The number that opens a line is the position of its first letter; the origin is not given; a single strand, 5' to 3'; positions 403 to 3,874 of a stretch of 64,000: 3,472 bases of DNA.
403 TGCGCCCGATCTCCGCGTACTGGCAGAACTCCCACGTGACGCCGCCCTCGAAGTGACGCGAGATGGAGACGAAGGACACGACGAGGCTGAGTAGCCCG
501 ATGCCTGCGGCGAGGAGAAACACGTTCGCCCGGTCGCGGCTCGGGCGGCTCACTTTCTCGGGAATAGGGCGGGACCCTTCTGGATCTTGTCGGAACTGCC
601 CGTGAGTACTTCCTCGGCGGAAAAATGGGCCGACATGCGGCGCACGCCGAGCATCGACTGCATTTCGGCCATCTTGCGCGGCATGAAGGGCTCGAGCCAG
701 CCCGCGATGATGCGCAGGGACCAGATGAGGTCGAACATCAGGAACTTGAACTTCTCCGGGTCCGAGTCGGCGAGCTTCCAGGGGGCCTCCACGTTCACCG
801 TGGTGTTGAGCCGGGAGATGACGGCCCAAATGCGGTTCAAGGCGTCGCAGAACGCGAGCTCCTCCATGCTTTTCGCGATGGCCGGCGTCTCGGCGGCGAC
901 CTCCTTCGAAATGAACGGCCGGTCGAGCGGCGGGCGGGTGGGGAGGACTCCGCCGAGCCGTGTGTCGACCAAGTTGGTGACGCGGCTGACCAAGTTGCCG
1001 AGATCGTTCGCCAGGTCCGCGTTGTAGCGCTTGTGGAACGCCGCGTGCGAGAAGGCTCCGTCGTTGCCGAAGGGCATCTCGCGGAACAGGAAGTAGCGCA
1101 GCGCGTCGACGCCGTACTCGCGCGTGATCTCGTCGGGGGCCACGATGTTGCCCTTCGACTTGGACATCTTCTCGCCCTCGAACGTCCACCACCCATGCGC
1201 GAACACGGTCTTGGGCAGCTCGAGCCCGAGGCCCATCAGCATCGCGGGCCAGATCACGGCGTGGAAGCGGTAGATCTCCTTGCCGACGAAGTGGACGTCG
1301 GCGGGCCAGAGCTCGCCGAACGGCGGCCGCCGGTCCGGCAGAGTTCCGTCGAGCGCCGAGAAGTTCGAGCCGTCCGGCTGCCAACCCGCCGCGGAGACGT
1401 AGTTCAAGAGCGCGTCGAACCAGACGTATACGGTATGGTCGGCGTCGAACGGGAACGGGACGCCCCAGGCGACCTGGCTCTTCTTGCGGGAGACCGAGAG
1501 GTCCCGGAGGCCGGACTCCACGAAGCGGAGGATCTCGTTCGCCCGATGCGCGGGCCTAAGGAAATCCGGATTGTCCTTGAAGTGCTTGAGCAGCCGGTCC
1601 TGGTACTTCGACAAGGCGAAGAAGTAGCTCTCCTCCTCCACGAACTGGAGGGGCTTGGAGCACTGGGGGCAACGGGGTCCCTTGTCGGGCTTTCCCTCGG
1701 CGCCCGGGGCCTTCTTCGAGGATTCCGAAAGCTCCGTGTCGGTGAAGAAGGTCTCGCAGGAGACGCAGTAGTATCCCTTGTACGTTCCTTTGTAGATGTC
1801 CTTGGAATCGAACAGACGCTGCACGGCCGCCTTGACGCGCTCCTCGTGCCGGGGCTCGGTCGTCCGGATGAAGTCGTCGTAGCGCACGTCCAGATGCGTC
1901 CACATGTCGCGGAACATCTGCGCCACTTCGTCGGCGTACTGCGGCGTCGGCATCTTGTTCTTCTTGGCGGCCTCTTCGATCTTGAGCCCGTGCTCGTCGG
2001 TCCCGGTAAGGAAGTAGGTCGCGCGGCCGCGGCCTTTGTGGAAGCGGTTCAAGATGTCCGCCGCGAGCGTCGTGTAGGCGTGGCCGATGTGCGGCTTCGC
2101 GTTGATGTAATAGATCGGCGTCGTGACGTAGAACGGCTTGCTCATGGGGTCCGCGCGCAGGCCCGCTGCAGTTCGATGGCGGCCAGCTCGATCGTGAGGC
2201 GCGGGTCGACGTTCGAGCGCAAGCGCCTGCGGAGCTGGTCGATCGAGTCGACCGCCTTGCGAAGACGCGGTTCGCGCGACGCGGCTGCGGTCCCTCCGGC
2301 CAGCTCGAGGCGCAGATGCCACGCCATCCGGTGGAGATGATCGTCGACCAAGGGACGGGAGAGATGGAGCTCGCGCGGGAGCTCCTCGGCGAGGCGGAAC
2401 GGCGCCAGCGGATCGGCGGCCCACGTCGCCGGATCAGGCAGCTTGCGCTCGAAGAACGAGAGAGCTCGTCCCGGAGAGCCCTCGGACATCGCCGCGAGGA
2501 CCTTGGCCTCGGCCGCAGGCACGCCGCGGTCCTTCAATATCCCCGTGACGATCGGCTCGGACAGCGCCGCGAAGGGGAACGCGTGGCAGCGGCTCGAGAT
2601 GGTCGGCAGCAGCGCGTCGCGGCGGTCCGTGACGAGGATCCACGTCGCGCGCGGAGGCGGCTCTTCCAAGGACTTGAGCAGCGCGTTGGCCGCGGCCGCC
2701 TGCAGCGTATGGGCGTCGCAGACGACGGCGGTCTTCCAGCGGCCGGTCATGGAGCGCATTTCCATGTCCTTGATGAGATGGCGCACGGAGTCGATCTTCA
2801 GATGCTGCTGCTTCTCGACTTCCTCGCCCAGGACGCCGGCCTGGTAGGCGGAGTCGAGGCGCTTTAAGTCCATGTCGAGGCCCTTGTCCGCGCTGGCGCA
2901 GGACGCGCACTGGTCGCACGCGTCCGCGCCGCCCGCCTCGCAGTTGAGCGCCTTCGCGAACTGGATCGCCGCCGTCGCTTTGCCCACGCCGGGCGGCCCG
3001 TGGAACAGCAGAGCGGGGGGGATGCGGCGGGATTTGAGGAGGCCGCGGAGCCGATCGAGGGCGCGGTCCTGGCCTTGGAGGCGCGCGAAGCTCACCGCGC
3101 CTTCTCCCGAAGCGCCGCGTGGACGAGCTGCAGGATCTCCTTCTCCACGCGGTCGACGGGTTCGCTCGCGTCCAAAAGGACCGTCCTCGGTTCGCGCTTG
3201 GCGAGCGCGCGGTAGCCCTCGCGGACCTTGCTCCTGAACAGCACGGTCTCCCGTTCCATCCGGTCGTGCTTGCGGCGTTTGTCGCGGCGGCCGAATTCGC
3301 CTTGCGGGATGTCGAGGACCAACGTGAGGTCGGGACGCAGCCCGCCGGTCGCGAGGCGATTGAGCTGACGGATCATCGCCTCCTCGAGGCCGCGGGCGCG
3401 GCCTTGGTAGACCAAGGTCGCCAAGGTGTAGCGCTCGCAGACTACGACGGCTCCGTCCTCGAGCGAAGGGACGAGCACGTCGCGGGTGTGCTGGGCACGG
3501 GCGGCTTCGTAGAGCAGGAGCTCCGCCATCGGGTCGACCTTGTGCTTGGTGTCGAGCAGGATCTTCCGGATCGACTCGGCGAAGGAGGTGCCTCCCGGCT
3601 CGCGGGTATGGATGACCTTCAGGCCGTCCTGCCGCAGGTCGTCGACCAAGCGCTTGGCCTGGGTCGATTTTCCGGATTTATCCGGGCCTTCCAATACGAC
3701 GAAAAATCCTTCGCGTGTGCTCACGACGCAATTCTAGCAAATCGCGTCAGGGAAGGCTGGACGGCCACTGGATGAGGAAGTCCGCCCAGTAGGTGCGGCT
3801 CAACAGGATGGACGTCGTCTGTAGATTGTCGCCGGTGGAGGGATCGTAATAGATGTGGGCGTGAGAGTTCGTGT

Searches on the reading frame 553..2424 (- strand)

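Call 23: search_protein_families(library=pfam, proteins=[window:553-2424:-])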
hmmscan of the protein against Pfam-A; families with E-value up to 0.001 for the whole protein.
window:553-2424:- (624 aa): 4 families
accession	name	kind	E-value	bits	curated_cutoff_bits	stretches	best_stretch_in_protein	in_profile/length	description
PF09334.17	tRNA-synt_1g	-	2.5e-106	356.2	20.1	1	98-482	1-390/391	tRNA synthetases class I (M)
PF00133.28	tRNA-synt_1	-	2.2e-31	109.5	22.7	2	95-326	22-245/414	tRNA synthetases class I (I, L, M and V)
PF01406.26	tRNA-synt_1e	-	2.1e-11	44.2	27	2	405-448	239-282/301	tRNA synthetases class I (C) catalytic domain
PF01921.24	tRNA-synt_1f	-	0.00029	20.3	27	0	412-451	274-314/360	tRNA synthetases class I (K)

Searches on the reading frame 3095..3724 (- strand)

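Call 37: search_protein_families(library=pfam, proteins=[window:3095-3724:-], max_evalue=0.01)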
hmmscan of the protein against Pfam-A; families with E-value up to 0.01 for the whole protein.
window:3095-3724:- (210 aa): 3 families
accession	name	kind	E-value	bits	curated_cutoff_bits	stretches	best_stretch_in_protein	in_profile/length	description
PF02223.23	Thymidylate_kin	-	3.1e-45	154.6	27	1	11-197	1-185/185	Thymidylate kinase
PF13521.12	AAA_28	-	1.8e-07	32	27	1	9-172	2-147/164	AAA domain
PF13401.12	AAA_22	-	6.2e-05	23.8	27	1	8-81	7-65/130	AAA domain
